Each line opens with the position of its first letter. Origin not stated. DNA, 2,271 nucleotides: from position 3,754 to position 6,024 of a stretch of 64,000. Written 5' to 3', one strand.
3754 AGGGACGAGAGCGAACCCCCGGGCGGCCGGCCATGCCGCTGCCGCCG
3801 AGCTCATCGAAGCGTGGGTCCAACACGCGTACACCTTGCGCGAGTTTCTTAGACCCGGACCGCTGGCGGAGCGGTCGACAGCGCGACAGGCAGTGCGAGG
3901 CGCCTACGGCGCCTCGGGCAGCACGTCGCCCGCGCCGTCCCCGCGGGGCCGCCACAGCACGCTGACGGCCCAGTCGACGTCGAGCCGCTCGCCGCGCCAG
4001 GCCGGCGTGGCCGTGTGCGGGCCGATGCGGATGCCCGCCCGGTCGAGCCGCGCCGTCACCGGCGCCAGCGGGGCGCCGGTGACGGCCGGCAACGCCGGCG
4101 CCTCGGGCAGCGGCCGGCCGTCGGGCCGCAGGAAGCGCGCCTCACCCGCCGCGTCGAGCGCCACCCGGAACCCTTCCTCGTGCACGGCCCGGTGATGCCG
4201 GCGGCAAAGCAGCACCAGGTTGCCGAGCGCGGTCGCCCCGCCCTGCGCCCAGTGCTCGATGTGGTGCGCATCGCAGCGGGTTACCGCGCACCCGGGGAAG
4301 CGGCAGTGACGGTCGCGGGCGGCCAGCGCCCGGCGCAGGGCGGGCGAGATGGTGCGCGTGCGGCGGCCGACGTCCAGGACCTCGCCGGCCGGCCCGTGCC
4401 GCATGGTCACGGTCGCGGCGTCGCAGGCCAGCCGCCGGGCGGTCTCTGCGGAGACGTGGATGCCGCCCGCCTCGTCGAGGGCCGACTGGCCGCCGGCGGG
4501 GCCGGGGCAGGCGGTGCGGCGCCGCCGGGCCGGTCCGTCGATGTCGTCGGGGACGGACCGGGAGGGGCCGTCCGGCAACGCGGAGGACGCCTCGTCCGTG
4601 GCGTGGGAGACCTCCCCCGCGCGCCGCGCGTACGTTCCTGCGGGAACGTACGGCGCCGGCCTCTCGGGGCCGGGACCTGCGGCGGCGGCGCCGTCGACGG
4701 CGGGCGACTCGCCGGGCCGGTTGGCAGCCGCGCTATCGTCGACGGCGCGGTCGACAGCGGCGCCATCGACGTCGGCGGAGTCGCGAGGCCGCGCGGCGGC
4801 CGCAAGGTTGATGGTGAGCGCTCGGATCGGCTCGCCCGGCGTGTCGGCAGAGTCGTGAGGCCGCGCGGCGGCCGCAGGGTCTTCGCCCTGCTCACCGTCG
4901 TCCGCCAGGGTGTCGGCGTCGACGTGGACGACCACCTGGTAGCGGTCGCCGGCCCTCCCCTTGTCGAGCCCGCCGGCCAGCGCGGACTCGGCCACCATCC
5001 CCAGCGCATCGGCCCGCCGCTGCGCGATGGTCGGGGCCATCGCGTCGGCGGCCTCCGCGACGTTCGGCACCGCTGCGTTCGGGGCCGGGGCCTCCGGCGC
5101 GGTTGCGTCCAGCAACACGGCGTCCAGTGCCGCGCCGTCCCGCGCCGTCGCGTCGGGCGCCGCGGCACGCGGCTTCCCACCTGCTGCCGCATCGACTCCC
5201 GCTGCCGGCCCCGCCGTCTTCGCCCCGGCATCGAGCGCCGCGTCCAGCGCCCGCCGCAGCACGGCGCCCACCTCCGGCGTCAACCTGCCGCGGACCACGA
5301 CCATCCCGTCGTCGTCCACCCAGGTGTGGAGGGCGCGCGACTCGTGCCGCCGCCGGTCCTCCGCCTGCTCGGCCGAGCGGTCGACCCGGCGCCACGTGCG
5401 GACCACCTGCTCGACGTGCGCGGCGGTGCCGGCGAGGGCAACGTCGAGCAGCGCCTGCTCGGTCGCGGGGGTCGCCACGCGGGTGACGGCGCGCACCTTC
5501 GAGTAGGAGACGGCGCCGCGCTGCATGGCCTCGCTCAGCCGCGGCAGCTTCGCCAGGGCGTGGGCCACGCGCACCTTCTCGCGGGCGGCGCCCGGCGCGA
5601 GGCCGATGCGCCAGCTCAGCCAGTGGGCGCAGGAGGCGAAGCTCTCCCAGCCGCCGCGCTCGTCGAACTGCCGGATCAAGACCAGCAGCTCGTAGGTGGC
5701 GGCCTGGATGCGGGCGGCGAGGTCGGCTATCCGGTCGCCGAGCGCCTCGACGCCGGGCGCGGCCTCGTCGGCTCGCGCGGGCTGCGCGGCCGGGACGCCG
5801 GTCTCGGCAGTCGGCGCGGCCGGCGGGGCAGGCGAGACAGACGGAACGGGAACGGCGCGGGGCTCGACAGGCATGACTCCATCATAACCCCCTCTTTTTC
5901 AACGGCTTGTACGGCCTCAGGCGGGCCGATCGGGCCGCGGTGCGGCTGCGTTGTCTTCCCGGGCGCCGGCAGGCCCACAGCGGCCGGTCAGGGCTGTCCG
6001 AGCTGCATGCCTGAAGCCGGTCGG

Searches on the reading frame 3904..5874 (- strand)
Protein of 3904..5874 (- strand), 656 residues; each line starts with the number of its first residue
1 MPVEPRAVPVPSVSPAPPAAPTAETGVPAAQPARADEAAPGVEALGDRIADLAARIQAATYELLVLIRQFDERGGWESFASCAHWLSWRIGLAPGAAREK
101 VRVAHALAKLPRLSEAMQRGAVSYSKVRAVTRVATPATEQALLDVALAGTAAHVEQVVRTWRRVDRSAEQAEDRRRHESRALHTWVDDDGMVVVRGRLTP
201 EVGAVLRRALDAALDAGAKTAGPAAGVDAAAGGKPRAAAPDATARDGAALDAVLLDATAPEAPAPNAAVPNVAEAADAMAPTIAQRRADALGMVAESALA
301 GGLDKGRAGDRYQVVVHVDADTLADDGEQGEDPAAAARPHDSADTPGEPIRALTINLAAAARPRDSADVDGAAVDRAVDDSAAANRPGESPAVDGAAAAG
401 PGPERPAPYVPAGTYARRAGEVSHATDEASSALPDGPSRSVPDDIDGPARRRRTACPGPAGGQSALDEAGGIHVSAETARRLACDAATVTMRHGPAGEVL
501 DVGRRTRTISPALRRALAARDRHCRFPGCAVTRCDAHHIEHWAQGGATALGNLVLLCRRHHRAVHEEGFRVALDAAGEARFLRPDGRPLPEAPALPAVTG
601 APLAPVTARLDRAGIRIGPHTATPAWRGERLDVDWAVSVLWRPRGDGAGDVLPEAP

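Call 60: search_protein_families(library=pfam, max_evalue=0.001, proteins=[window:3904-5874:-])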
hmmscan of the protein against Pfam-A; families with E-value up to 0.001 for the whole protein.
window:3904-5874:- (656 aa): 2 families
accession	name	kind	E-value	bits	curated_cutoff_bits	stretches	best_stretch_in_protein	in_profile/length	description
PF02720.22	DUF222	-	5.7e-27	95.3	24.4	3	48-216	6-186/306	Domain of unknown function (DUF222)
PF01844.29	HNH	-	1.2e-06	29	21.4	1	524-566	4-46/47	HNH endonuclease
